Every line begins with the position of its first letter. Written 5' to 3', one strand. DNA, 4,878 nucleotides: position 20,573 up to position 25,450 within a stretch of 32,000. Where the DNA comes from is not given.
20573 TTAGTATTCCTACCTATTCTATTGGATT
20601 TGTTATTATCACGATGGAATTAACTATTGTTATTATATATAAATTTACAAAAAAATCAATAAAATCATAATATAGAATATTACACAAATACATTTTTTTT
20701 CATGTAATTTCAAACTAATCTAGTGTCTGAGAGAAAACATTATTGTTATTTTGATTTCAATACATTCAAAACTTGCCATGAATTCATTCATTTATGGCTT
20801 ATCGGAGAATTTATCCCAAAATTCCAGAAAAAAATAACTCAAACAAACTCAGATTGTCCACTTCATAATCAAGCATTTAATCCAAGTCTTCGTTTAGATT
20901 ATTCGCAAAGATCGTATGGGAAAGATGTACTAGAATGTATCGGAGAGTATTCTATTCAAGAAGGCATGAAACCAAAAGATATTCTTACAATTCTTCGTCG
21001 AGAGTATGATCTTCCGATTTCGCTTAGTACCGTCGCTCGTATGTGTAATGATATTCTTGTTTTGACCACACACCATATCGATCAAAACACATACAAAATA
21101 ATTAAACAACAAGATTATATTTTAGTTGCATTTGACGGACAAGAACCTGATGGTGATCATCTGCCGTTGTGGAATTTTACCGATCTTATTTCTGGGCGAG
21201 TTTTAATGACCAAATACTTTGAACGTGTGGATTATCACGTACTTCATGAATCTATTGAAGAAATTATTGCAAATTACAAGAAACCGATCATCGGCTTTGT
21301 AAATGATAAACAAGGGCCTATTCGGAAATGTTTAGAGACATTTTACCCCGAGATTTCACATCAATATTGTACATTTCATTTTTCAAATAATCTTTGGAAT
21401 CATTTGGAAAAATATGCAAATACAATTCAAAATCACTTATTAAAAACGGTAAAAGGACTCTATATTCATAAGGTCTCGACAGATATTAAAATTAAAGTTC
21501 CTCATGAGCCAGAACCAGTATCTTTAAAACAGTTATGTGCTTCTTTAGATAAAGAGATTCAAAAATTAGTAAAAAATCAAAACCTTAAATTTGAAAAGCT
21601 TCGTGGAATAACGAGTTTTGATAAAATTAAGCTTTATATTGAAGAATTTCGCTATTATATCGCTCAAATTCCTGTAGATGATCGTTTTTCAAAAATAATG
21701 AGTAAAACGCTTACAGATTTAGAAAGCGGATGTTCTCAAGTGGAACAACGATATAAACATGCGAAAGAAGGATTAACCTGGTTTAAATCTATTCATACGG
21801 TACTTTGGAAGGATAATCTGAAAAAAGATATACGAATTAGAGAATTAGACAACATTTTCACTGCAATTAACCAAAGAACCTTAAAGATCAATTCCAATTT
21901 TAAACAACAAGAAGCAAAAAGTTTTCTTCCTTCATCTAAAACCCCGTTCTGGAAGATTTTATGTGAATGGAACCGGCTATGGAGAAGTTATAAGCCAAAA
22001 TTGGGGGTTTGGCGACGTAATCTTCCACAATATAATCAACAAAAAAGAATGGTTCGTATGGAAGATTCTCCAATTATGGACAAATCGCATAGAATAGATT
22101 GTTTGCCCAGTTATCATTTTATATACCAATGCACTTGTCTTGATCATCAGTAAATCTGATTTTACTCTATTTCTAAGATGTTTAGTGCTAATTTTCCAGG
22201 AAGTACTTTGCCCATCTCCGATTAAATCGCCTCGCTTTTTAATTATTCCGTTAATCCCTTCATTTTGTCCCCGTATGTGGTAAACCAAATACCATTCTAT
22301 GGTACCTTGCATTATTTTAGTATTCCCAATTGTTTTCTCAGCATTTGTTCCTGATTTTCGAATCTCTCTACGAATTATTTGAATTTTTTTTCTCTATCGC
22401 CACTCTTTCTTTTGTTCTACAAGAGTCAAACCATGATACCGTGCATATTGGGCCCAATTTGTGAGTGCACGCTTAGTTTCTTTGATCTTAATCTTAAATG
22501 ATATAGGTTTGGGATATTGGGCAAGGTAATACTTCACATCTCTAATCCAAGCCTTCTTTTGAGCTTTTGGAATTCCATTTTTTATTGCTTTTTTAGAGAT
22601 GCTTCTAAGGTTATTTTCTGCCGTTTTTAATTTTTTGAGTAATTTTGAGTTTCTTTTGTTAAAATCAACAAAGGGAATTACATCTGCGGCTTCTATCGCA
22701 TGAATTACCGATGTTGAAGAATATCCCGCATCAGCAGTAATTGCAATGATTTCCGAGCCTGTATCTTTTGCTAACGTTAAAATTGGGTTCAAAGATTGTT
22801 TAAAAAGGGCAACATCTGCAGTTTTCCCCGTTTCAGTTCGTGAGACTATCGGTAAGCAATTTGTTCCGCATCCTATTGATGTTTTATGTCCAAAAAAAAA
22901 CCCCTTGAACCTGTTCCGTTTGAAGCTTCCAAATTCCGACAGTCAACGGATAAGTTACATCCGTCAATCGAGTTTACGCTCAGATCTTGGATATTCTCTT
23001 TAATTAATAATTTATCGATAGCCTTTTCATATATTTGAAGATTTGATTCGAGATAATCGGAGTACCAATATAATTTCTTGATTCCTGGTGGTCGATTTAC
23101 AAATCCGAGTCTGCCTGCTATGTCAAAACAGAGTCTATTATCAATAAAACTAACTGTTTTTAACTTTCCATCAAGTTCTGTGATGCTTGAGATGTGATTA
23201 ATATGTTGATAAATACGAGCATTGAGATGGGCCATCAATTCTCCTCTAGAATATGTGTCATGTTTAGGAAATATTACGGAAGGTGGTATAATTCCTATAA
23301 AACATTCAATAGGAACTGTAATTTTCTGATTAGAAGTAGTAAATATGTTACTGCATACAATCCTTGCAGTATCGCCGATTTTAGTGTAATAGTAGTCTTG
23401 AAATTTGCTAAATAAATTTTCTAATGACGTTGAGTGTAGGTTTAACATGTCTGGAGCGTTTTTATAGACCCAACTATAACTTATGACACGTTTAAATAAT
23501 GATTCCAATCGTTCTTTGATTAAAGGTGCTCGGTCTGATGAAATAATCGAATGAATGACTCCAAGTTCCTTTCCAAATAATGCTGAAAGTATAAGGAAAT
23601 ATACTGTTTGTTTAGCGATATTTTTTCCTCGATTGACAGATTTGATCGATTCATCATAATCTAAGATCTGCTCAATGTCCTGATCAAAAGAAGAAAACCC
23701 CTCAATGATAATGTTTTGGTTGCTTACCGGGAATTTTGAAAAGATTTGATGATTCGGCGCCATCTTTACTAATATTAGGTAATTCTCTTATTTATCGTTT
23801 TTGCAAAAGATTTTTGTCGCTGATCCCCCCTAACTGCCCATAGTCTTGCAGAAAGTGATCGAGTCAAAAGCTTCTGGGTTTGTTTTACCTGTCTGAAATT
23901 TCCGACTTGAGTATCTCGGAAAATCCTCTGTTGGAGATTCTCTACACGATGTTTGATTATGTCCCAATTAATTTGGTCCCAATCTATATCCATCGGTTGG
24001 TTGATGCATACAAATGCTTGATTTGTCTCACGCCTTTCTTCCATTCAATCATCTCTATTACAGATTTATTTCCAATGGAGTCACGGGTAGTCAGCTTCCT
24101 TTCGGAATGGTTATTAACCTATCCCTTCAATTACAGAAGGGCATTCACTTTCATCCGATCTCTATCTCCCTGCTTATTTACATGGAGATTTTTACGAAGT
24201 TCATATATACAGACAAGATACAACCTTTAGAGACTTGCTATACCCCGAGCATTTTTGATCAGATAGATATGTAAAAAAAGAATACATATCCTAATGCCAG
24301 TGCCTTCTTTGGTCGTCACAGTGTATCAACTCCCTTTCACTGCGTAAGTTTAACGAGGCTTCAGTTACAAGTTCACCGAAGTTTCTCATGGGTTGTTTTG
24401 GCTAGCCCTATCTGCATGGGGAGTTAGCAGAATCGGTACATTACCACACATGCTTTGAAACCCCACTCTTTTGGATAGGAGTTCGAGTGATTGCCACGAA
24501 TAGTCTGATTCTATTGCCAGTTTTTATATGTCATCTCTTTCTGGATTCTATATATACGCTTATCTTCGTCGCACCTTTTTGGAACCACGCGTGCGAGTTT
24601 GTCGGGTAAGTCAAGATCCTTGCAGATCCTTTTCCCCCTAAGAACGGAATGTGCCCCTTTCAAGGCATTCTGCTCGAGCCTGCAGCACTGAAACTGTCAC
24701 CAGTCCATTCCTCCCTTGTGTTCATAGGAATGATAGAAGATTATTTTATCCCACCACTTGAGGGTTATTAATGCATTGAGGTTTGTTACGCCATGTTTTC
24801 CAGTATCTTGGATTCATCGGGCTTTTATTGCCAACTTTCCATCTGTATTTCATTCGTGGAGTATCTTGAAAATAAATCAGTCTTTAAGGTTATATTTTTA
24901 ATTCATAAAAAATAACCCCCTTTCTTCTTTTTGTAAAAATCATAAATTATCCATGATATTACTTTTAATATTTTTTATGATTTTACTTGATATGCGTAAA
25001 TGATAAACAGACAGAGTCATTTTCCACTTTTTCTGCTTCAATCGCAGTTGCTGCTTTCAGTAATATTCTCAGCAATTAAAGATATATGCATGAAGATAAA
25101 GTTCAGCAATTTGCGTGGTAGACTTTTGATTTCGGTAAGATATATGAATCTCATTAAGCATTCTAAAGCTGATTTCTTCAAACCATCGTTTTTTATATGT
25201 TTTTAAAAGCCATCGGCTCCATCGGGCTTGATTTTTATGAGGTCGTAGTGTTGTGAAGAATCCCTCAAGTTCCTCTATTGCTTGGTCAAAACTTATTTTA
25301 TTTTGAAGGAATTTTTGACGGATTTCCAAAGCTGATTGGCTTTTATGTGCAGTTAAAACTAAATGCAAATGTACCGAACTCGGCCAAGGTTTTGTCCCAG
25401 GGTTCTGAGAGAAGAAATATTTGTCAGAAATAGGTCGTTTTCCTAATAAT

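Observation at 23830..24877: Nested group II introns homing into the catalytic domain V / DVI junction of another intron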

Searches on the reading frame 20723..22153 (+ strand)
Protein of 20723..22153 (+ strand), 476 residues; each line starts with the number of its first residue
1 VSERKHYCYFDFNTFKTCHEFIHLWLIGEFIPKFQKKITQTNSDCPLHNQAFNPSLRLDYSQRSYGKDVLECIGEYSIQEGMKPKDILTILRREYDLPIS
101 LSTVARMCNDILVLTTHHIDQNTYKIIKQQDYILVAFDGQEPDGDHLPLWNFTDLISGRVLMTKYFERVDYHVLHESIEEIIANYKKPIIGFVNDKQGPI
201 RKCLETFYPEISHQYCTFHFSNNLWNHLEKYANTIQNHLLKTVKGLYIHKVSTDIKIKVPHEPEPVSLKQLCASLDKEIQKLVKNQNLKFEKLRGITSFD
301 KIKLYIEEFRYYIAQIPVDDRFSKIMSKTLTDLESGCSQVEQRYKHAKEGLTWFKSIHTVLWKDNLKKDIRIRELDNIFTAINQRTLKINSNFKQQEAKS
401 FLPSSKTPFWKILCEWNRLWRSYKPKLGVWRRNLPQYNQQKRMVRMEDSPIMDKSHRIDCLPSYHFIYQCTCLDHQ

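Call 5: search_protein_families(library=pfam, proteins=[window:20723-22153:+], max_evalue=0.01)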
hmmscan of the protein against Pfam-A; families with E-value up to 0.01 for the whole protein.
window:20723-22153:+ (476 aa): 1 family
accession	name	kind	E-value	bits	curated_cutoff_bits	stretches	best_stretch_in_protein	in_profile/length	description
PF10551.15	MULE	-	0.00028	21.7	27.6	1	168-223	42-99/99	MULE transposase domain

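Call 28: search_protein_families(library=ncbifam, proteins=[window:20723-22153:+], max_evalue=0.01)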
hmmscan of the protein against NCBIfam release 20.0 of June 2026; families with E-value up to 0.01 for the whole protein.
window:20723-22153:+ (476 aa): 1 family
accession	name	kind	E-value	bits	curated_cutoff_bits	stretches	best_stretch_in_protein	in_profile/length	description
NF033543.2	transpos_IS256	equivalog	0.00014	21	150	1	193-236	191-235/338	IS256 family transposase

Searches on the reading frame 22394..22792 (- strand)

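Call 5: search_protein_families(library=pfam, proteins=[window:22394-22792:-], max_evalue=0.01)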
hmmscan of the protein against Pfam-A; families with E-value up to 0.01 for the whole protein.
window:22394-22792:- (132 aa): 2 families
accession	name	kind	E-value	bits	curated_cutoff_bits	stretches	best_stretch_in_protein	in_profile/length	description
PF01609.27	DDE_Tnp_1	-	0.00019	21.7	23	1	7-83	71-138/200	Transposase DDE domain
PF07350.19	Gig2-like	-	0.0051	16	27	1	35-95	46-104/408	Gig2-like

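Call 28: search_protein_families(library=ncbifam, proteins=[window:22394-22792:-], max_evalue=0.01)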
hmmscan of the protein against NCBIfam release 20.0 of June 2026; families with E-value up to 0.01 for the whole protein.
window:22394-22792:- (132 aa): 1 family
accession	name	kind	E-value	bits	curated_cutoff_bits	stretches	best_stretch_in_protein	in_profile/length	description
NF033551.1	transpos_IS1182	equivalog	0.00038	19.5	270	1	3-48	299-344/488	IS1182 family transposase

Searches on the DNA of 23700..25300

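Call 15: search_rna_families(source=window, start=23700, end=25300, threshold=evalue, max_evalue=10, show_alignments=4)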
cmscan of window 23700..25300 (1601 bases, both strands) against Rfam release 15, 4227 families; matches with E-value up to 10: 6.
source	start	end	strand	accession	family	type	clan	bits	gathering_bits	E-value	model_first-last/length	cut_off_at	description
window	24601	24677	-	RF00029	Intron_gpII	Intron;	-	40.6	40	3.8e-06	1-77/77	no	Group II catalytic intron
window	24946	25017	+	RF00539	snoMe28S-Cm788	Gene; snRNA; snoRNA; CD-box;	-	22.9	45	3.9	1-74/74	no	Small nucleolar RNA Me28S-Cm788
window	25145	25176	+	RF01102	PK1-TEV_CVMV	Cis-reg; leader;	-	19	40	6.7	1-37/37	no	5'-leader pseudoknot of TEV/CVMV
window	23700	23798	+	RF02671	Ysr35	Gene; sRNA;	-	12.2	428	1.2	240-339/339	5'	Yersinia sRNA 35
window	23712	23803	+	RF02189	ST7-OT4_3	Gene; lncRNA;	-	12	50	5.7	213-302/302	no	ST7 overlapping transcript 4 conserved region 3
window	24718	24744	+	RF00619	U6atac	Gene; snRNA; splicing;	CL00009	11.8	33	5.3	1-126/126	no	U6atac minor spliceosomal RNA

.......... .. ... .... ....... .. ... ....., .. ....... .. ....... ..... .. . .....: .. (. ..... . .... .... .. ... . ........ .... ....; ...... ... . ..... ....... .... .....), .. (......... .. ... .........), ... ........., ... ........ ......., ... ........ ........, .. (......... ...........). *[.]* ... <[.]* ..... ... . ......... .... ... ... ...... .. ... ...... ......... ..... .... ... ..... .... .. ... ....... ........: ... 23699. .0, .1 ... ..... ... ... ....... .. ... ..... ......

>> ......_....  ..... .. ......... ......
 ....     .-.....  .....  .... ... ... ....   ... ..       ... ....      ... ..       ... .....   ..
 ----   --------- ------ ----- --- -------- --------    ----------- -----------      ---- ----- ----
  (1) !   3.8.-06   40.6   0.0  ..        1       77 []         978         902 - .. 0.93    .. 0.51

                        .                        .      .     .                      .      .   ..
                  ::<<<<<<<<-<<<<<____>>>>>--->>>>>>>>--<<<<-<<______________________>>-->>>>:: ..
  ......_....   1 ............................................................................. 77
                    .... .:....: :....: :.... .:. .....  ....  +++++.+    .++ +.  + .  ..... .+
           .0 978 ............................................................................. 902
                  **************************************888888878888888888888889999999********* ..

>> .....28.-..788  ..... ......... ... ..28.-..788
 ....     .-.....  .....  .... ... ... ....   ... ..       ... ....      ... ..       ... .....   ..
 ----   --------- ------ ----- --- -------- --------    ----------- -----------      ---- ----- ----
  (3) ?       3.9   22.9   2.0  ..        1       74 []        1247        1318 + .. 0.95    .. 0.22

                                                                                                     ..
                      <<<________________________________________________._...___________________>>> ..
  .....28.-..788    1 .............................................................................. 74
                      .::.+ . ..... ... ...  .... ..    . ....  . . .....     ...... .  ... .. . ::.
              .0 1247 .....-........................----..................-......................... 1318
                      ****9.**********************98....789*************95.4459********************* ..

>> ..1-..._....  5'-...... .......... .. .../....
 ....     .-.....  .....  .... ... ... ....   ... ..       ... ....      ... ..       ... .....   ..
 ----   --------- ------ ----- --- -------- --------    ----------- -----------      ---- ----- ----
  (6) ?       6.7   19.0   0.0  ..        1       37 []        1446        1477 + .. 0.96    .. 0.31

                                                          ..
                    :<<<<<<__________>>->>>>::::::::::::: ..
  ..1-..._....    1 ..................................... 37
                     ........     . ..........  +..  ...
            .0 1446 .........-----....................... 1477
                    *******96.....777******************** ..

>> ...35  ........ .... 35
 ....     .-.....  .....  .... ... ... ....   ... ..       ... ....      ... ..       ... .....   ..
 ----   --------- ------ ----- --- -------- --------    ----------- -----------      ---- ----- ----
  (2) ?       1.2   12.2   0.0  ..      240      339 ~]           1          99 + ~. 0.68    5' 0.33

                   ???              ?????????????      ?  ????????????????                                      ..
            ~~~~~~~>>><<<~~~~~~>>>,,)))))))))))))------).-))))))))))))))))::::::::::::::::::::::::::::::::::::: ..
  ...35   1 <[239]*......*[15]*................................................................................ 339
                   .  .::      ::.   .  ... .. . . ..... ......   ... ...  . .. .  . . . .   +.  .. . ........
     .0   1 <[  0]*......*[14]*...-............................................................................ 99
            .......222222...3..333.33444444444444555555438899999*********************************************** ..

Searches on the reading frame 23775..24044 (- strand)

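Call 5: search_protein_families(library=pfam, proteins=[window:23775-24044:-], max_evalue=0.01)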
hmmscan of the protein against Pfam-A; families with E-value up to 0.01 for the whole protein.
window:23775-24044:- (89 aa): 1 family
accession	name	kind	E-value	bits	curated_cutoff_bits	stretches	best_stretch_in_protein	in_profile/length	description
PF13655.11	RVT_N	-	8.4e-15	55.3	28.1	1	22-72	1-51/83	N-terminal domain of reverse transcriptase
